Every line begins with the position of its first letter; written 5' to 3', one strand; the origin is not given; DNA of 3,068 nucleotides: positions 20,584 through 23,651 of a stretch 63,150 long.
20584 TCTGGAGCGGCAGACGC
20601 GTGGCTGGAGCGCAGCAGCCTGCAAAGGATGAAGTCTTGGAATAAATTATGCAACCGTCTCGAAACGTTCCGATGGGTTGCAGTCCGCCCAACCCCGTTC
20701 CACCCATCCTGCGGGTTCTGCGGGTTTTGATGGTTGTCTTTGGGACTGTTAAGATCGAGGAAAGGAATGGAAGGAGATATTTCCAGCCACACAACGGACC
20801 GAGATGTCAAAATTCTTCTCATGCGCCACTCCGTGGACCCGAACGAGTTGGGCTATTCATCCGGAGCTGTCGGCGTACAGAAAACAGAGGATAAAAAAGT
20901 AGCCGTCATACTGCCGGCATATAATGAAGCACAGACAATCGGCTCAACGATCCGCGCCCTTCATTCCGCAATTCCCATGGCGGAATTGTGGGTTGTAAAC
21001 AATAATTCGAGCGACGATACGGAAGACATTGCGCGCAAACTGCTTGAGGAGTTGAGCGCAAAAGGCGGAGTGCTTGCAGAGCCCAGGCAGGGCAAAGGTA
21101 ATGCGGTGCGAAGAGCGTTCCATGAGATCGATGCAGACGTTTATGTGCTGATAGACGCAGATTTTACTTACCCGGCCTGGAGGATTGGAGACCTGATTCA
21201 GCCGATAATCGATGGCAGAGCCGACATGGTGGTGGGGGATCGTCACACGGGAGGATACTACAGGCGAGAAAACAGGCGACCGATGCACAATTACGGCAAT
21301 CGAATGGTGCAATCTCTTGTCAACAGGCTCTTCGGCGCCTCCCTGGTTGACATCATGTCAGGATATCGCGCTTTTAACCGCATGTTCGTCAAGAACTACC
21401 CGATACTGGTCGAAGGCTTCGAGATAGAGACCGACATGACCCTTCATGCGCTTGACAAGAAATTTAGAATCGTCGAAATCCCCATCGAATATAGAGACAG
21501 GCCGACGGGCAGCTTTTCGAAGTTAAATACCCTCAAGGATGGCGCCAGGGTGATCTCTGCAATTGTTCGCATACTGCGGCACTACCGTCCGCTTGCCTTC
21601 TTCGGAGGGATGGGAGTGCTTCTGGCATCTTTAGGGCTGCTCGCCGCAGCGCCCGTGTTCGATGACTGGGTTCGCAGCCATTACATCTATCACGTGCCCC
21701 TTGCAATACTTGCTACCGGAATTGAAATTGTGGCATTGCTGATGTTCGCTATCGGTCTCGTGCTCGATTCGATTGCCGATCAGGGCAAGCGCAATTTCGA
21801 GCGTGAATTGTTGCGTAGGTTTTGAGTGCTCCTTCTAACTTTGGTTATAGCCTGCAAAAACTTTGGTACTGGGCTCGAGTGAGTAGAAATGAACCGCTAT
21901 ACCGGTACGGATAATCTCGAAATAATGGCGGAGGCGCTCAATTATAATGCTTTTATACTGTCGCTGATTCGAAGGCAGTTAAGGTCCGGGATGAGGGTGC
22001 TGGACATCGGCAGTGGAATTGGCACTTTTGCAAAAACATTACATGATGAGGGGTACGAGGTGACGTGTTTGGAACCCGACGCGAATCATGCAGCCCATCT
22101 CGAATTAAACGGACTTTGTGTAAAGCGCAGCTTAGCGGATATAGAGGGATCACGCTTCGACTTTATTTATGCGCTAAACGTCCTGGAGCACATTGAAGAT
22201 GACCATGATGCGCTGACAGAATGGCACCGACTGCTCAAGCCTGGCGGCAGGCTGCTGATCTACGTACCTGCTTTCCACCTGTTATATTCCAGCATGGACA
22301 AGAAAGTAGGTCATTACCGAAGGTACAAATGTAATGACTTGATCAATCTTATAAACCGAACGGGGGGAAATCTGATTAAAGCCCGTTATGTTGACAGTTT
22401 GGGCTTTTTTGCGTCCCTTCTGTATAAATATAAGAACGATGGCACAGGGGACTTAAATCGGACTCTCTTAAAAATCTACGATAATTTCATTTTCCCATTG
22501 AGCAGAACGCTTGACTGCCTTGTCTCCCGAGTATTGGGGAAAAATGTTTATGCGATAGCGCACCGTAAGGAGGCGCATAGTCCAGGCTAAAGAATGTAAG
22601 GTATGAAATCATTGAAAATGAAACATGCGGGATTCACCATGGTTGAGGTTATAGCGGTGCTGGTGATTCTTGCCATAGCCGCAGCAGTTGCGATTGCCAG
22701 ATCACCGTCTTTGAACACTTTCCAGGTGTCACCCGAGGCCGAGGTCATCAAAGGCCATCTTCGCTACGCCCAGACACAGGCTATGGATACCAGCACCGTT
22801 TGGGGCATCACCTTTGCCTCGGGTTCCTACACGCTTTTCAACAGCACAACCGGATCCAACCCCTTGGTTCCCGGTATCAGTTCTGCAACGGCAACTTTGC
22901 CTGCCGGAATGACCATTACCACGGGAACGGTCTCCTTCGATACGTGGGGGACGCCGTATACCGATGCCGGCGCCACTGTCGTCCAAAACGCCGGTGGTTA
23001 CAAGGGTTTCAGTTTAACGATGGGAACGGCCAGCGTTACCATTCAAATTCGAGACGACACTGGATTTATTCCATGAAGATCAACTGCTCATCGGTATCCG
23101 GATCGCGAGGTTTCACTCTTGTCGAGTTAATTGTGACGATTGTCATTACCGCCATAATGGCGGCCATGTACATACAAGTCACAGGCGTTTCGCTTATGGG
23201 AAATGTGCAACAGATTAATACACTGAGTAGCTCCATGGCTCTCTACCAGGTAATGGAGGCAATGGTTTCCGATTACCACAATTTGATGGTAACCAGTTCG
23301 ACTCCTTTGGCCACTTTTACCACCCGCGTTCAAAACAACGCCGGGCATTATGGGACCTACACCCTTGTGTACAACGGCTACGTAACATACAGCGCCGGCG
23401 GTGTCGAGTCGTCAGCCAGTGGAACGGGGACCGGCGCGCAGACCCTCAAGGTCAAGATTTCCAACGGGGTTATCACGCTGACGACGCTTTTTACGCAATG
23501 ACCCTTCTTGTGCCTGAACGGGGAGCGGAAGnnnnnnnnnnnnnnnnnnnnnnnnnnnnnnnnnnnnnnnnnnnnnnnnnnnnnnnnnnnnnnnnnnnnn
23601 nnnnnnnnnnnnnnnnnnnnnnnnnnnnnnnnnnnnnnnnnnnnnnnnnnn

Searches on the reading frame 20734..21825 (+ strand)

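Call 10: search_protein_families(library=pfam, proteins=[window:20734-21825:+], max_evalue=0.01)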
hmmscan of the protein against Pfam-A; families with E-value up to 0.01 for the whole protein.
window:20734-21825:+ (363 aa): 3 families
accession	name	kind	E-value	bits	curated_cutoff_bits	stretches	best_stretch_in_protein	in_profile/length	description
PF00535.33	Glycos_transf_2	-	2e-23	83.6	23.3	1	58-220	2-165/168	Glycosyl transferase family 2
PF13641.12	Glyco_tranf_2_3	-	1.5e-08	35.3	27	1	56-143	3-96/230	Glycosyltransferase like family 2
PF13704.12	Glyco_tranf_2_4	-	0.002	19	27.5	1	64-143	2-81/98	Glycosyl transferase family 2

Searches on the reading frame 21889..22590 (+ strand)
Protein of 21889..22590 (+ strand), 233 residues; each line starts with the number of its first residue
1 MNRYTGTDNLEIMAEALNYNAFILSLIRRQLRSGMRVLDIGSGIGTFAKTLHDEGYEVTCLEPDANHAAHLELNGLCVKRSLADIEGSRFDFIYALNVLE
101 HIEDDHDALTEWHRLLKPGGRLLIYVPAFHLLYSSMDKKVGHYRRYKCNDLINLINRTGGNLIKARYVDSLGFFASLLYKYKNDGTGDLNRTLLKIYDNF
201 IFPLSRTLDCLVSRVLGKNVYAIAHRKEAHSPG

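Call 10: search_protein_families(library=pfam, proteins=[window:21889-22590:+], max_evalue=0.01)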
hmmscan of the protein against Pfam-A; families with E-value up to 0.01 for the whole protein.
window:21889-22590:+ (233 aa): 9 families
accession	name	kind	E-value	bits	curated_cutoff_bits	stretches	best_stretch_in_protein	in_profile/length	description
PF13489.12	Methyltransf_23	-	2.2e-18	66.9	27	1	23-143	9-132/164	Methyltransferase domain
PF08241.18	Methyltransf_11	-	5.4e-15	56.2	21.2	1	38-124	1-95/95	Methyltransferase domain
PF08242.18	Methyltransf_12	-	4.2e-13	50.3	30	1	38-122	1-98/98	Methyltransferase domain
PF13649.12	Methyltransf_25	-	6.2e-11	43.3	27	1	37-120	1-97/97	Methyltransferase domain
PF13847.12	Methyltransf_31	-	5e-08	33.2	27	1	32-126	2-111/145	Methyltransferase domain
PF07021.18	MetW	-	0.0004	20.5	21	1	25-129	5-112/193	Methionine biosynthesis protein MetW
PF05219.18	DREV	-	0.00041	20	26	1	34-125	95-187/265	DREV methyltransferase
PF02353.26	CMAS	-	0.0012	18.6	27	1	25-124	54-164/273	Mycolic acid cyclopropane synthetase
PF01135.25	PCMT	-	0.0019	18.4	20.3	0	19-48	61-88/210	Protein-L-isoaspartate(D-aspartate) O-methyltransferase (PCMT)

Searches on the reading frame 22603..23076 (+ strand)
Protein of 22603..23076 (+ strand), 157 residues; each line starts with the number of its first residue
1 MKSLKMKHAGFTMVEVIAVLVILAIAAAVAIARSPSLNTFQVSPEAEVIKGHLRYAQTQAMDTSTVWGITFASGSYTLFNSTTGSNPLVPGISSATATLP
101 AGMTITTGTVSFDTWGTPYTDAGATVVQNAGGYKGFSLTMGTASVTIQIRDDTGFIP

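Call 10: search_protein_families(library=pfam, proteins=[window:22603-23076:+], max_evalue=0.01)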
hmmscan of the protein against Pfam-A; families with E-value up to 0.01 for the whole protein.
window:22603-23076:+ (157 aa): 2 families
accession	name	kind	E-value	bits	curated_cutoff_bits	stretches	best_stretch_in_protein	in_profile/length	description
PF07963.17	N_methyl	-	1.3e-06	28.1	21.2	1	6-31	2-27/27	Prokaryotic N-terminal methylation motif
PF12019.13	GspH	-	0.0001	23.2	21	1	46-133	2-97/108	Type II transport protein GspH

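Call 36: search_protein_families(library=ncbifam, proteins=[window:22603-23076:+], max_evalue=10)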
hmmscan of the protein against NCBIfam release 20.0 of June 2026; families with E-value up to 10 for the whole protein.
window:22603-23076:+ (157 aa): 11 families
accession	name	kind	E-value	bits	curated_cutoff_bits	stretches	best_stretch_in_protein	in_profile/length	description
TIGR01708.2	typeII_sec_gspH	equivalog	1.3e-07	31.7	80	1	8-84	1-78/169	type II secretion system minor pseudopilin GspH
NF040982.1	ComGD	equivalog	2.6e-06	27.9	70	1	9-83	2-79/139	competence type IV pilus minor pilin ComGD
TIGR02532.1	IV_pilin_GFxxxE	domain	3e-06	26.8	16.3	1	9-31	2-24/24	prepilin-type N-terminal cleavage/methylation domain-containing protein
TIGR02596.1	TIGR02596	subfamily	0.0026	17.9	70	1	11-71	1-62/196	Verru_Chthon cassette protein D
NF047827.1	T3SSXpsH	equivalog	0.0041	16.9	160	1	12-65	4-58/145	type II secretion system protein XpsH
TIGR01710.1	typeII_sec_gspG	equivalog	0.0056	16.7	88.85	1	10-53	2-42/134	type II secretion system major pseudopilin GspG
NF007862.0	PRK10574.1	equivalog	0.012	15.8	138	1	6-32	2-28/145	prepilin peptidase-dependent pilin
NF041775.1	typeIV_PilA_Myxo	equivalog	0.11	12.5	400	1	7-42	9-41/214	type IV pilin protein PilA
NF006453.0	PRK08808.1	equivalog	0.17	10.9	295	1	5-36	3-34/211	type II secretion system protein J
NF007800.0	PRK10506.1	equivalog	0.21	11.4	158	1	5-33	5-33/163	prepilin peptidase-dependent protein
TIGR01707.1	gspI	equivalog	2.8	8.5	44.35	1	10-32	1-23/101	type II secretion system minor pseudopilin GspI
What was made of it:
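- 22603..23076 (+): Upstream minor pilin 1 (157 aa), GspH/FimU-like. N_methyl and Pfam GspH (E 1e-4) (call 10); TIGR01708 gspH E 1.3e-7 (call 36).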

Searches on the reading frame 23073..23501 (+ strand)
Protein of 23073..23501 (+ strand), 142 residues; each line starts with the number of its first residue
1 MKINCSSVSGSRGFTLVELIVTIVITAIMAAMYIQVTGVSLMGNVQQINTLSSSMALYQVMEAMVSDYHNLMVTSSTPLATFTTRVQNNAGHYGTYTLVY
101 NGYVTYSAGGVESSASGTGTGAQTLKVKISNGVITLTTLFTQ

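Call 10: search_protein_families(library=pfam, proteins=[window:23073-23501:+], max_evalue=0.01)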
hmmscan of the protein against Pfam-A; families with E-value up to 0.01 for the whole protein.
window:23073-23501:+ (142 aa): 1 family
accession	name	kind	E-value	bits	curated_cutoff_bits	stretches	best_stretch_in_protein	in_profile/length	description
PF07963.17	N_methyl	-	1.4e-07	31.2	21.2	1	10-32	3-25/27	Prokaryotic N-terminal methylation motif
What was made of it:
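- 23073..23501 (+): Upstream minor pilin 2 (142 aa), at the GspI/PilV position. N_methyl (call 10).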

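Call 36: search_protein_families(library=ncbifam, proteins=[window:23073-23501:+], max_evalue=10)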
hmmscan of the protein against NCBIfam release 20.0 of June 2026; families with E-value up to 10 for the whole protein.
window:23073-23501:+ (142 aa): 14 families
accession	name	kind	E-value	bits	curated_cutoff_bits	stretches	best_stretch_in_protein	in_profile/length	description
TIGR02532.1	IV_pilin_GFxxxE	domain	1.2e-06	28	16.3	1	12-32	2-22/24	prepilin-type N-terminal cleavage/methylation domain-containing protein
TIGR01708.2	typeII_sec_gspH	equivalog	0.00011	22.2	80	1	11-47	1-38/169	type II secretion system minor pseudopilin GspH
NF040982.1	ComGD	equivalog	0.0012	19.2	70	1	12-98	2-87/139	competence type IV pilus minor pilin ComGD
TIGR01710.1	typeII_sec_gspG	equivalog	0.0019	18.3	88.85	1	12-63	1-48/134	type II secretion system major pseudopilin GspG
NF041002.1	pilin_ComGF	equivalog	0.0047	17.2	80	1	12-60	2-52/139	competence type IV pilus minor pilin ComGF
NF007800.0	PRK10506.1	equivalog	0.005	16.7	158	1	8-51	5-43/163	prepilin peptidase-dependent protein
NF041013.1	T4P_ComGE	equivalog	0.0076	16.3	49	1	12-69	4-57/83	competence type IV pilus minor pilin ComGE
NF041775.1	typeIV_PilA_Myxo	equivalog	0.01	15.8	400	1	11-63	10-61/214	type IV pilin protein PilA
NF007862.0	PRK10574.1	equivalog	0.016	15.3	138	1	11-34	4-27/145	prepilin peptidase-dependent pilin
TIGR02599.1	TIGR02599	subfamily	0.023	14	256.5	1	13-40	1-28/361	Verru_Chthon cassette protein C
TIGR01707.1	gspI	equivalog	0.061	13.8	44.35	1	13-44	1-32/101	type II secretion system minor pseudopilin GspI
TIGR01711.1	gspJ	equivalog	0.17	11.7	64.85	1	12-50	1-40/192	type II secretion system minor pseudopilin GspJ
TIGR02596.1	TIGR02596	subfamily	0.34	11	70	1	14-56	1-41/196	Verru_Chthon cassette protein D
NF040999.1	pilin_ComGC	equivalog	0.42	10.8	75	1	12-69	2-64/84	competence type IV pilus major pilin ComGC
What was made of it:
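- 23073..23501 (+): Only weak sub-threshold pilin-family hits (call 36).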
